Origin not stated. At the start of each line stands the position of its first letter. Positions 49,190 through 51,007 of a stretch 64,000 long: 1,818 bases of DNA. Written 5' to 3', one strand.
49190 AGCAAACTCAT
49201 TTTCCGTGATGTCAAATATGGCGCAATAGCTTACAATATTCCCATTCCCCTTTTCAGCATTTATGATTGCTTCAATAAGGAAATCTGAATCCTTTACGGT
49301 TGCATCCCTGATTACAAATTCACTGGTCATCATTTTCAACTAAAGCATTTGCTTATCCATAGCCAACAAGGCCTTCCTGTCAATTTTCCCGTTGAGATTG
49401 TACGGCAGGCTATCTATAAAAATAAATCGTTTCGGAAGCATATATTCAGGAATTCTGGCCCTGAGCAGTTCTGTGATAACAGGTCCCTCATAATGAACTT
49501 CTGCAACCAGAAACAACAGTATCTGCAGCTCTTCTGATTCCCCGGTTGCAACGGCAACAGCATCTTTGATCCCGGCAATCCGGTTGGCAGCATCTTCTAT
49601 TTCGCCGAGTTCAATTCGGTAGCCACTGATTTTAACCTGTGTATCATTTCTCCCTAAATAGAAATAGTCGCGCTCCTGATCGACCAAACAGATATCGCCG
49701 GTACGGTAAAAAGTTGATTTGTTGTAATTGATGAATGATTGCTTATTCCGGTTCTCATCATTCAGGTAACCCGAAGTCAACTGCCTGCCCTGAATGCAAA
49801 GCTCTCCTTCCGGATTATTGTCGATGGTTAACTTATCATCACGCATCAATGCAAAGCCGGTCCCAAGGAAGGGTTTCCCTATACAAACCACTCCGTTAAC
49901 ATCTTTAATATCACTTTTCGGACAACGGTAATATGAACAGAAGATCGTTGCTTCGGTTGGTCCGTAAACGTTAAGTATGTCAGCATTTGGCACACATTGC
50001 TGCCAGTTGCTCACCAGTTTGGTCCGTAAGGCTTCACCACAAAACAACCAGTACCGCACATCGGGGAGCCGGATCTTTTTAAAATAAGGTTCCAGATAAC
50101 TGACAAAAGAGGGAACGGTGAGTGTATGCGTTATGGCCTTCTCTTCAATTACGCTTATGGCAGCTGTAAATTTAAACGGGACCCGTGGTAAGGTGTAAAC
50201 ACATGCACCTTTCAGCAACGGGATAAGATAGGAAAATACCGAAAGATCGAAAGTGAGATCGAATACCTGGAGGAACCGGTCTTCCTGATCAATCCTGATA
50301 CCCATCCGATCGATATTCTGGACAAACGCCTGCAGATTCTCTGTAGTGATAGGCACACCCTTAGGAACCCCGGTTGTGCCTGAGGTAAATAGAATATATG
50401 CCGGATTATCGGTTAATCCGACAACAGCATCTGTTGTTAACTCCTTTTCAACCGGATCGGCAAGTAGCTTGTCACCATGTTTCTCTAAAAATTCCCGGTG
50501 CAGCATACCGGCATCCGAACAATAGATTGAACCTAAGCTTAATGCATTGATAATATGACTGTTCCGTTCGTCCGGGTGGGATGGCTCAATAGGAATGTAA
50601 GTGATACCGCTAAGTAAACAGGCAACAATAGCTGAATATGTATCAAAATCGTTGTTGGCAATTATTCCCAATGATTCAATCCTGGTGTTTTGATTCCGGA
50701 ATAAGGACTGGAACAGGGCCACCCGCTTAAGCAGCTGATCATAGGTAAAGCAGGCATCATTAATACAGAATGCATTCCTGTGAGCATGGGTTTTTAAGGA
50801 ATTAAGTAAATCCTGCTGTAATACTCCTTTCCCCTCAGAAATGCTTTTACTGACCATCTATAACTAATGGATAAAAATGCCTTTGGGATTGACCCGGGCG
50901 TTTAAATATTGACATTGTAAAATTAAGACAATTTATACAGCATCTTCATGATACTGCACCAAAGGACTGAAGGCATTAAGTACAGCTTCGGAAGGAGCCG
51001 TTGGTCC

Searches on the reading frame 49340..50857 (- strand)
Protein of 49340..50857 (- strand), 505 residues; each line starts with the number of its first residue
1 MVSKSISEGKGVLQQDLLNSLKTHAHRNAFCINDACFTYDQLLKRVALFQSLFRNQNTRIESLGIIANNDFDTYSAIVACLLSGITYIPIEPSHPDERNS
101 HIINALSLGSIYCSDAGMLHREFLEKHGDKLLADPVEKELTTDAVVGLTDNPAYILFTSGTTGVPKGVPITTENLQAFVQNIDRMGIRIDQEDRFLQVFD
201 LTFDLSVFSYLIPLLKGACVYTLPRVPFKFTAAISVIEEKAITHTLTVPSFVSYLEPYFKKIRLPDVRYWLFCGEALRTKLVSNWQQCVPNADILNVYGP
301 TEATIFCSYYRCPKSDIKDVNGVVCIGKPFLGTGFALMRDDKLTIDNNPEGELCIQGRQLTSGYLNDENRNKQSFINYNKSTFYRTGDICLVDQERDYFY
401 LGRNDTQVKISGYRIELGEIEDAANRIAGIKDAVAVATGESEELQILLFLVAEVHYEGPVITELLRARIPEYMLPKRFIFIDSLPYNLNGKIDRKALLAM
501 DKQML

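Call 18: search_protein_families(library=pfam, proteins=[window:49340-50857:-], max_evalue=0.01)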
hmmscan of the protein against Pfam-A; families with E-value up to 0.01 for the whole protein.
window:49340-50857:- (505 aa): 2 families
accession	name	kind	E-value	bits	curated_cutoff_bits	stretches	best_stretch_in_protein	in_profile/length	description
PF00501.34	AMP-binding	-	2.7e-56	191.5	29.9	1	23-365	7-384/384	AMP-binding enzyme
PF13193.12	AMP-binding_C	-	1.6e-05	26.2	24.5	1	419-491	1-76/76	AMP-binding enzyme C-terminal domain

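Call 33: search_protein_families(library=ncbifam, proteins=[window:49340-50857:-], max_evalue=0.00001)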
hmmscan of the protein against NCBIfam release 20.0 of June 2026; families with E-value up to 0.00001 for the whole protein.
window:49340-50857:- (505 aa): 93 families (the best 25 are shown)
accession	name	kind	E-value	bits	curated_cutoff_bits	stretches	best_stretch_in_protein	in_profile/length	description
TIGR01733.1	AA-adenyl-dom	subfamily_domain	4.2e-90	302.5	317.4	1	38-435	1-409/409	amino acid adenylation domain-containing protein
NF003417.0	PRK04813.1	subfamily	8.2e-85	285.2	476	1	22-499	14-501/505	D-alanine--poly(phosphoribitol) ligase subunit DltA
TIGR01734.1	D-ala-DACP-lig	equivalog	2.9e-79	266.9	559.85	1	22-499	11-500/504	D-alanine--poly(phosphoribitol) ligase subunit DltA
NF047350.1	aureusi_NRPS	equivalog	2.2e-71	240.5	2500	1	13-500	1436-1911/2373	aureusimine non-ribosomal peptide synthetase AusA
NF004282.0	PRK05691.1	subfamily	3.6e-60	202.5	4090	1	21-501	3730-4226/4334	non-ribosomal peptide synthase/polyketide synthase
NF041803.1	NRPS_SolG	exception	1.2e-58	198.7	2200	1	68-502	619-1075/1163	solanimycin non-ribosomal peptide synthetase SolG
NF038078.1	NRPS_MxcG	equivalog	4.8e-53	179.9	2300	1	34-500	479-959/1442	myxochelin non-ribosomal peptide synthetase MxcG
TIGR03098.1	ligase_PEP_1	hypoth_equivalog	3.1e-51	174.4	592.35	1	145-497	158-514/517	acyl-CoA ligase (AMP-forming), exosortase A system-associated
NF007605.2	PRK10252.1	equivalog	3.9e-45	153.8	2400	1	34-498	477-958/1292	enterobactin non-ribosomal peptide synthetase EntF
NF004837.0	PRK06187.1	subfamily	5.6e-42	143.7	476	1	149-498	169-519/531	long-chain-fatty-acid--CoA ligase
NF052269.1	Staph_lig_FadD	equivalog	1.4e-35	122.7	650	1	35-503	26-495/499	long-chain-fatty-acid--CoA ligase FadD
NF005858.0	PRK07787.1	subfamily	1.4e-34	119.4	575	1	22-498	12-469/471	acyl-CoA synthetase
TIGR01923.1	menE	equivalog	1.6e-34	119.6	330.15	1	38-497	1-442/442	o-succinylbenzoate--CoA ligase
NF006386.0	PRK08633.1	equivalog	2.5e-33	114.9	1221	1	149-499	781-1139/1147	acyl-[ACP]--phospholipid O-acyltransferase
NF002966.0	PRK03640.1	equivalog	6.7e-31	107.4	556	1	24-502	15-481/483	o-succinylbenzoate--CoA ligase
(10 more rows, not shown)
